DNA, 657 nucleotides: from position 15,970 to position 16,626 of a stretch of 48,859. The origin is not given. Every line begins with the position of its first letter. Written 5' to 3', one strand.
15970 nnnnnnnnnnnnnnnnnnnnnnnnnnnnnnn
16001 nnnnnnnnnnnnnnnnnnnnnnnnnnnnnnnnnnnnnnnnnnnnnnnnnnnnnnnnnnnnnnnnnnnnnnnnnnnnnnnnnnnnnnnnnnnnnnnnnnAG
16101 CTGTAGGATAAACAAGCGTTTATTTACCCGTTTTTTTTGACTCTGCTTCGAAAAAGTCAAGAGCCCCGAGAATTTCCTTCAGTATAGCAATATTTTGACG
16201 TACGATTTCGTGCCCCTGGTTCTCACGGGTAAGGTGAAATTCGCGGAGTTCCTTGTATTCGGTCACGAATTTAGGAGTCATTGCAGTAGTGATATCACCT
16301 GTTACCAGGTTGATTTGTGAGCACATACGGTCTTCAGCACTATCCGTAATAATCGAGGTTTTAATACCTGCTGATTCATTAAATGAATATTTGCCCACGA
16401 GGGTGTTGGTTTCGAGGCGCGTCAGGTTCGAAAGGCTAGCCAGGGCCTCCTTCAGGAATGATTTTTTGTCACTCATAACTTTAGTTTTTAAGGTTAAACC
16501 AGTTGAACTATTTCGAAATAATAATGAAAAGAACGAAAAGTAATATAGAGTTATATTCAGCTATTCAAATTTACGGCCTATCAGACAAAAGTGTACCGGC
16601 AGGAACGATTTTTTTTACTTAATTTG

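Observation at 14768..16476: Orphan three-gene operon: a small protein, its enlarged paralogue, and a translationally coupled membrane protein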

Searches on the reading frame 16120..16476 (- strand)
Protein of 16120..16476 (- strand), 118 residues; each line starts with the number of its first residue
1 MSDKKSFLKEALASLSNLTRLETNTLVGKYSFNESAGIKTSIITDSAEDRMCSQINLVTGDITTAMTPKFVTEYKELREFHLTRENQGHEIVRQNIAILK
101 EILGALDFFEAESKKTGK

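Call 3: search_protein_families(library=pfam, proteins=[window:16120-16476:-], max_evalue=1)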
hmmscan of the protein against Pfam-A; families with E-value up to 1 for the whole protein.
window:16120-16476:- (118 aa): 0 families

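Call 4: search_protein_families(library=ncbifam, proteins=[window:16120-16476:-], max_evalue=1)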
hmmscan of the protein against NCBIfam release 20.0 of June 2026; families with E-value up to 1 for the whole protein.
window:16120-16476:- (118 aa): 0 families

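Call 5: search_protein_families(library=padloc, proteins=[window:16120-16476:-], max_evalue=1)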
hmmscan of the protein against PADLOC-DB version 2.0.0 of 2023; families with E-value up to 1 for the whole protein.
window:16120-16476:- (118 aa): 0 families

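Call 16: search_protein_families(library=phrogs, proteins=[window:16120-16476:-], max_evalue=1)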
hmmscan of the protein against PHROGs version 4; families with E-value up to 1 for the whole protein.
window:16120-16476:- (118 aa): 1 family
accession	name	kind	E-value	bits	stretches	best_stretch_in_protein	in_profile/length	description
phrog_23858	-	unknown function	0.029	15.6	1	39-101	45-107/140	-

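Call 17: find_homologous_proteins(query=window:16120-16476:-, max_evalue=0.01)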
Query window:16120-16476:- (118 aa): 91 proteins with E <= 0.01 among 98 candidates.
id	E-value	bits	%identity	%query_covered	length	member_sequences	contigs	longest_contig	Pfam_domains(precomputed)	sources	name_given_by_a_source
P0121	2.9e-68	245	100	100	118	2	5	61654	-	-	-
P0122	2.0e-56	207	84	100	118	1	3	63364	-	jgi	jgi:Asp-tRNA(Asn)/Glu-tRNA(Gln) amidotransferase B subunit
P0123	6.0e-55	202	85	99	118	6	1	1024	-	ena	-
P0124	1.3e-54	201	83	97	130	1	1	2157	-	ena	-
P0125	1.7e-54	200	80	100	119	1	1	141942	-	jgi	-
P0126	4.7e-54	199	79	100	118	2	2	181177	-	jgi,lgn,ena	-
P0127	1.2e-53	198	81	100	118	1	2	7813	-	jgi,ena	jgi:hypothetical protein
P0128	1.8e-53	197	81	100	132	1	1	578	-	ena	-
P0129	4.0e-53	196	81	100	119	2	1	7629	-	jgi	jgi:hypothetical protein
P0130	5.7e-53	195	79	99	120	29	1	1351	-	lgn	-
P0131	1.3e-52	194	78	100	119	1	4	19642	-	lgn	-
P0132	2.0e-52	194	81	100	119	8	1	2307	-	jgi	jgi:hypothetical protein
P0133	2.5e-51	190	77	100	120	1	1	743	-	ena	-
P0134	1.5e-50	188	77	99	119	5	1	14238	-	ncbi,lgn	-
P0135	1.6e-41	159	67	95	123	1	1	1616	-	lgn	-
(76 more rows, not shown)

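Call 22: search_solved_structures(query=A1, max_evalue=10, show_alignments=2)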
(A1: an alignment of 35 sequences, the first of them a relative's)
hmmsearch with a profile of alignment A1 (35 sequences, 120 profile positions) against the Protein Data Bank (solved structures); distinct sequences matched with E-value up to 10: 4.
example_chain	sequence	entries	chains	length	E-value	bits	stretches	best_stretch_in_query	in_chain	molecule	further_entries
2gw4_B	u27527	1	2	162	0.43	13.6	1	38-86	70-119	Kaede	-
2gw3_A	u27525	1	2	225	0.78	12.7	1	38-85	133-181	Kaede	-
2btj_A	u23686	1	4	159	1.5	11.8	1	38-99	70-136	Green to red photoconvertible GFP-like protein EosFP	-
1zux_A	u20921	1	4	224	2.1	11.3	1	38-99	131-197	green to red photoconvertible GPF-like protein EosFP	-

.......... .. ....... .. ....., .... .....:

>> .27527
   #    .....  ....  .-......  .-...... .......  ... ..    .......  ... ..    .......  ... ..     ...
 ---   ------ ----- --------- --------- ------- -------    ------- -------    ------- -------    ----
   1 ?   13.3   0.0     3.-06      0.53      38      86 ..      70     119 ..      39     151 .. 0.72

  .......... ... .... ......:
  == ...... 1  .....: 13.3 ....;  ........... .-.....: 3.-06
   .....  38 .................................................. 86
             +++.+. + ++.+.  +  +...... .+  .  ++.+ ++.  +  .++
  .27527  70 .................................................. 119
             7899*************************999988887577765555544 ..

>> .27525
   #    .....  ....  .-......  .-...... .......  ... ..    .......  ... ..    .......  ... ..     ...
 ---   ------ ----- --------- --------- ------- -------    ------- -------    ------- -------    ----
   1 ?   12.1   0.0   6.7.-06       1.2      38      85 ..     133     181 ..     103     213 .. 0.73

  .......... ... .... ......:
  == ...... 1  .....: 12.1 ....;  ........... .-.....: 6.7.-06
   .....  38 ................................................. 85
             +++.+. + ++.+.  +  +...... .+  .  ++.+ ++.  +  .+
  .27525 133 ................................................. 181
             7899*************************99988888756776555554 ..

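Call 46: find_homologous_proteins(query=A4, max_evalue=0.001)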
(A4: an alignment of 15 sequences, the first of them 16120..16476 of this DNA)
Query A4 (15 sequences) (118 aa, profile of the alignment): 238 proteins with E <= 0.001 among 3001 candidates; the best 120 are listed.
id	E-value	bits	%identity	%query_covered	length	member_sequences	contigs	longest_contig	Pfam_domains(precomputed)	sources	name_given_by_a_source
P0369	4.7e-40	154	57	97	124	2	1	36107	-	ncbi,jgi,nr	ncbi:MAG: hypothetical protein GXO81_03040 [Chlorobi bacterium]|nr:hypothetical protein [Chlorobiota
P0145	7.7e-40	153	67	96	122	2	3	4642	-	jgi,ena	jgi:hypothetical protein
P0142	8.3e-40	153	66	95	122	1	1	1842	-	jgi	jgi:hypothetical protein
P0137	1.0e-39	153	68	95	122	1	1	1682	-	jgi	jgi:hypothetical protein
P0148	1.5e-39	152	70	87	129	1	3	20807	-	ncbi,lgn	ncbi:MAG: hypothetical protein Kow00127_17450 [Bacteroidales bacterium]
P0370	2.0e-39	152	40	86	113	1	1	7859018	-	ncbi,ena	-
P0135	3.3e-39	151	67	95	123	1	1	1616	-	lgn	-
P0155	3.5e-39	151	64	94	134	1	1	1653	-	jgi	-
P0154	3.5e-39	151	64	94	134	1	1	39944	-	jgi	-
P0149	3.6e-39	151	66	95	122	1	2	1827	-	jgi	jgi:hypothetical protein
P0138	4.1e-39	151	65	97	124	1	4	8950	-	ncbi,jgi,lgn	-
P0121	4.3e-39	151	100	100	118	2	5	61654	-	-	-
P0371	5.6e-39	151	38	90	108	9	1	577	-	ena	-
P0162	7.0e-39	150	67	89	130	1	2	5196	-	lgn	-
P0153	8.1e-39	150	64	94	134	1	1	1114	-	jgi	jgi:hypothetical protein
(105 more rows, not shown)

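Call 55: predict_structure(alignment_id=A5)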
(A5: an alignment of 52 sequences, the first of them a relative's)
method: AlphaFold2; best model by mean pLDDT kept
length: 118 residues; sequences in the alignment: 52
mean_pLDDT: 73.6   pTM: 0.52
mean pLDDT of the five models: 73.6, 72.7, 71.0, 65.5, 63.6
residues with pLDDT >= 90: 1; 70-90: 82; 50-70: 32; < 50: 3
segments of 3 or more residues with pLDDT < 50: none
pLDDT, mean of each block of 10 residues (from residue 1): 70 66 76 55 66 77 83 86 81 76 78 69
secondary structure, 60 per line:
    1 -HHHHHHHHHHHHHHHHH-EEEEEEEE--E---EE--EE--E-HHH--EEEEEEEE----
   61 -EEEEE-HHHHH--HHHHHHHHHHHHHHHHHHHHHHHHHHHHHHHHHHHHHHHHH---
elements in order: H2-18 E20-27 E49-56 E62-66 H68-72 H75-115

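Call 58: fold_search(model_id=the predicted structure, library=pdb)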
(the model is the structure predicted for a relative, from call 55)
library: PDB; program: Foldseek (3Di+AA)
matches with E <= 10: 851; with E <= 0.001: 0
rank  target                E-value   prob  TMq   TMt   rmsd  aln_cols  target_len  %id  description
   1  1j8b                  2.4e-01  0.41  0.27  0.32   9.7       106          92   13  Structure of YbaB from Haemophilus influenzae (HI0442), a protein of unknown function (released 2003-01-14)
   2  8f2r_J                4.3e-01  0.12  0.16  0.09  10.6        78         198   14  Human CCC complex (released 2023-05-24)
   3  8dyd_A                5.6e-01  0.20  0.15  0.04   7.7        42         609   17  Crystal structure of human SDHA-SDHAF2-SDHAF4 assembly intermediate (released 2024-01-10)
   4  6vax_A                7.2e-01  0.20  0.15  0.04   7.7        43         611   16  Crystal structure of human SDHA-SDHAF2 assembly intermediate (released 2020-08-26)
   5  9jqr_B                7.7e-01  0.13  0.25  0.12  29.1       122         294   15  Cryo-EM structure of the Vgamma9Vdelta2 TCR-engaged BTN3A1-BTN3A2-BTN2A1 complex (released 2025-06-18)
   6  9rmu_B                8.2e-01  0.30  0.20  0.10   8.3        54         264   13  SIVtal integrase in complex with RNA stem-loop (focused refinement of the filament repeat unit) (released 2025-12-10)
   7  4ysx_A                9.9e-01  0.14  0.15  0.04   8.2        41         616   20  Crystal structure of Mitochondrial rhodoquinol-fumarate reductase from Ascaris suum with the specific inhibitor NN23 (released 2015-08-05)
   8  2e3x_C                9.9e-01  0.11  0.17  0.16  11.1        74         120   12  Crystal structure of Russell's viper venom metalloproteinase (released 2007-12-11)
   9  7zgq_A                9.9e-01  0.10  0.17  0.03   9.3        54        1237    9  Polymerase module of yeast CPF in complex with the yPIM of Cft2 (released 2022-05-25)
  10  6jpv_A                9.9e-01  0.03  0.16  0.13  16.2       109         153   11  Structural analysis of AIMP2-DX2 and HSP70 interaction (released 2019-10-02)
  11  9jqr_A                1.1e+00  0.16  0.30  0.08  28.0       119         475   13  Cryo-EM structure of the Vgamma9Vdelta2 TCR-engaged BTN3A1-BTN3A2-BTN2A1 complex (released 2025-06-18)
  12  6myr_A                1.1e+00  0.14  0.15  0.04   8.1        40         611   10  Avian mitochondrial complex II with thiapronil bound (released 2019-10-16)
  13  1zoy_A                1.1e+00  0.12  0.15  0.04   7.9        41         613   17  Crystal Structure of Mitochondrial Respiratory Complex II from porcine heart at 2.4 Angstroms (released 2005-07-12)
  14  3vr8_A                1.1e+00  0.14  0.15  0.04   7.9        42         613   17  Mitochondrial rhodoquinol-fumarate reductase from the parasitic nematode Ascaris suum (released 2012-07-11)
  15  2fbw_A                1.1e+00  0.13  0.15  0.04   7.9        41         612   17  Avian respiratory complex II with carboxin bound (released 2005-12-20)
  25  1pug_A                1.6e+00  0.18  0.33  0.38   9.6       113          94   13  Structure of E. coli Ybab (released 2003-07-08)
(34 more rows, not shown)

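Call 59: search_solved_structures(query=A5, max_evalue=10, show_alignments=3)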
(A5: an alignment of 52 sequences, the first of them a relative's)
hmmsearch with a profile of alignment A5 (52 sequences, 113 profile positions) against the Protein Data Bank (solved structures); distinct sequences matched with E-value up to 10: 2.
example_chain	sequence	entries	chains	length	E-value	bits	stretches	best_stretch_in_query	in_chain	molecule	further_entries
1nt2_B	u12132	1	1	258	0.024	17.8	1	21-97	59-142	conserved hypothetical protein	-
7us3_A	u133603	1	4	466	0.9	12.7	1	17-77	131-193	Putrescine N-hydroxylase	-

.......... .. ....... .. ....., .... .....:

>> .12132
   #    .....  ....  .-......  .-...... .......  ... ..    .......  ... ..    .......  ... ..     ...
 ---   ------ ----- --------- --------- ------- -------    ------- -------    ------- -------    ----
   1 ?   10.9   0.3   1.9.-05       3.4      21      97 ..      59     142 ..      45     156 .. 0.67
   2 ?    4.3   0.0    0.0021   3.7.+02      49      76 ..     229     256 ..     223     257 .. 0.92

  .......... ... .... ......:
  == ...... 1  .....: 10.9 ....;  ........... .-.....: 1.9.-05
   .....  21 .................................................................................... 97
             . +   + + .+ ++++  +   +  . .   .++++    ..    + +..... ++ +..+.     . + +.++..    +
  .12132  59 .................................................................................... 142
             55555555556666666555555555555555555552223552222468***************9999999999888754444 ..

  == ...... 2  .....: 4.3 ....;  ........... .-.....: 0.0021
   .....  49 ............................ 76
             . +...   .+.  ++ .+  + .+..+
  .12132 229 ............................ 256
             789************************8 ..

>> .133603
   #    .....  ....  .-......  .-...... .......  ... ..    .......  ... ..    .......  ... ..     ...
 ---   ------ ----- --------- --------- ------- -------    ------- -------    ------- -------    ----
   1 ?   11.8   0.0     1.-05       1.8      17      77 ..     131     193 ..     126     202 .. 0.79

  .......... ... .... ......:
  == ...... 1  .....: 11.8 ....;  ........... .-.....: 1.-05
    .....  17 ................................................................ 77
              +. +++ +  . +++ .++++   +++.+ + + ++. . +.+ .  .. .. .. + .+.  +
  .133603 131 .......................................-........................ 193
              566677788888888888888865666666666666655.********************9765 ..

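Call 60: search_protein_families(library=pfam, alignment_id=A5, max_evalue=10)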
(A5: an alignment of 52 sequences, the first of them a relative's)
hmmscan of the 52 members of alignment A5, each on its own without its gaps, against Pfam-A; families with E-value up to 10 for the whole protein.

A. member 1, P0121 (118 aa): 0 families

B. families by the number of members that match (of 52 scanned): 33 families (the first 25 are shown)
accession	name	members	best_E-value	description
PF04129.18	Vps52_CC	10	0.00023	Vps52/Sac2 family, coiled-coil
PF19076.6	CshA_repeat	5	0.034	Surface adhesin CshA repetitive domain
PF11348.13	DUF3150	4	0.04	Protein of unknown function (DUF3150)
PF24980.1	LSU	3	0.015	Response to Low Sulfur (LSU) family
PF16784.11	HNHc_6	3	0.017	Putative HNHc nuclease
PF20216.3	DUF6576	3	0.042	Family of unknown function (DUF6576)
PF10243.14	MIP-T3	2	0.043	Microtubule-binding protein MIP-T3 CH-like domain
PF16320.10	Ribosomal_L12_N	2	0.044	Ribosomal protein L7/L12 dimerisation domain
PF10336.14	DUF2420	2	0.061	Protein of unknown function (DUF2420)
PF06840.17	PDC10_C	2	0.092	Programmed cell death protein 10, C-terminal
PF10574.14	UPF0552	2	0.096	Arp2/3-interacting proteins Arpin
PF13274.11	SocA_Panacea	2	0.11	Antitoxin SocA-like, Panacea domain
PF18175.6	HU-CCDC81_bac_2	2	0.12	CCDC81-like prokaryotic HU domain 2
PF12592.13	ATPase_RavA_C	2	0.13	ATPase, RavA, C-terminal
PF16050.10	CDC73_N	1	0.00084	Paf1 complex subunit CDC73 N-terminal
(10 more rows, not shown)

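Call 100: fold_search(model_id=the predicted structure, library=viral)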
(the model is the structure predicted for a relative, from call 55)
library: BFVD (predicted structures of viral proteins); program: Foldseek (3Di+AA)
matches with E <= 10: 1089; with E <= 0.001: 0
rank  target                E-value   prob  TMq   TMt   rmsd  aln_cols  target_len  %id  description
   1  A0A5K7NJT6            6.7e-02  0.87  0.35  0.23  10.7       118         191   14  Uncharacterized protein [Rothia phage Spartoi]
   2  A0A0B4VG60            7.6e-02  0.23  0.18  0.21  13.5       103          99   13  Uncharacterized protein [Tipula oleracea nudivirus]
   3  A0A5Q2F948            1.1e-01  0.41  0.26  0.27  15.3       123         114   15  (no name in the UniProt tables at hand)
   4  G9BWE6                1.4e-01  0.28  0.27  0.31  16.4       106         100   14  (no name in the UniProt tables at hand)
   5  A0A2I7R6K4            1.4e-01  0.44  0.26  0.27  10.9       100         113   17  (no name in the UniProt tables at hand)
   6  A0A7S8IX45            1.5e-01  0.44  0.28  0.23  10.7        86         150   19  Uncharacterized protein [Taishun Tick Virus]
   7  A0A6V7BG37            1.5e-01  0.20  0.24  0.20  17.0       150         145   15  (no name in the UniProt tables at hand)
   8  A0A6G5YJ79            1.8e-01  0.38  0.19  0.31  10.8        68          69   12  (no name in the UniProt tables at hand)
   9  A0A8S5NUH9            2.1e-01  0.93  0.38  0.56   6.7        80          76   12  Uncharacterized protein [Siphoviridae sp. ctqrl18]
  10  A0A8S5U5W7            2.1e-01  0.35  0.25  0.29   7.9        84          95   12  Uncharacterized protein [Siphoviridae sp. cteLh2]
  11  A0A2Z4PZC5            2.1e-01  0.21  0.16  0.20  12.6        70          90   18  (no name in the UniProt tables at hand)
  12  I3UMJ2                2.4e-01  0.77  0.27  0.37   3.7        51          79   12  Uncharacterized protein [Colwellia phage 9A]
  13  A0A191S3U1            2.6e-01  0.25  0.28  0.10  19.7       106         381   13  U20 protein [macacine betaherpesvirus 9]
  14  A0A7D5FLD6            2.6e-01  0.20  0.21  0.14  13.4       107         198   11  (no name in the UniProt tables at hand)
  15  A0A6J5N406            2.6e-01  0.12  0.16  0.21  13.5        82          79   15  Uncharacterized protein [uncultured Caudovirales phage]
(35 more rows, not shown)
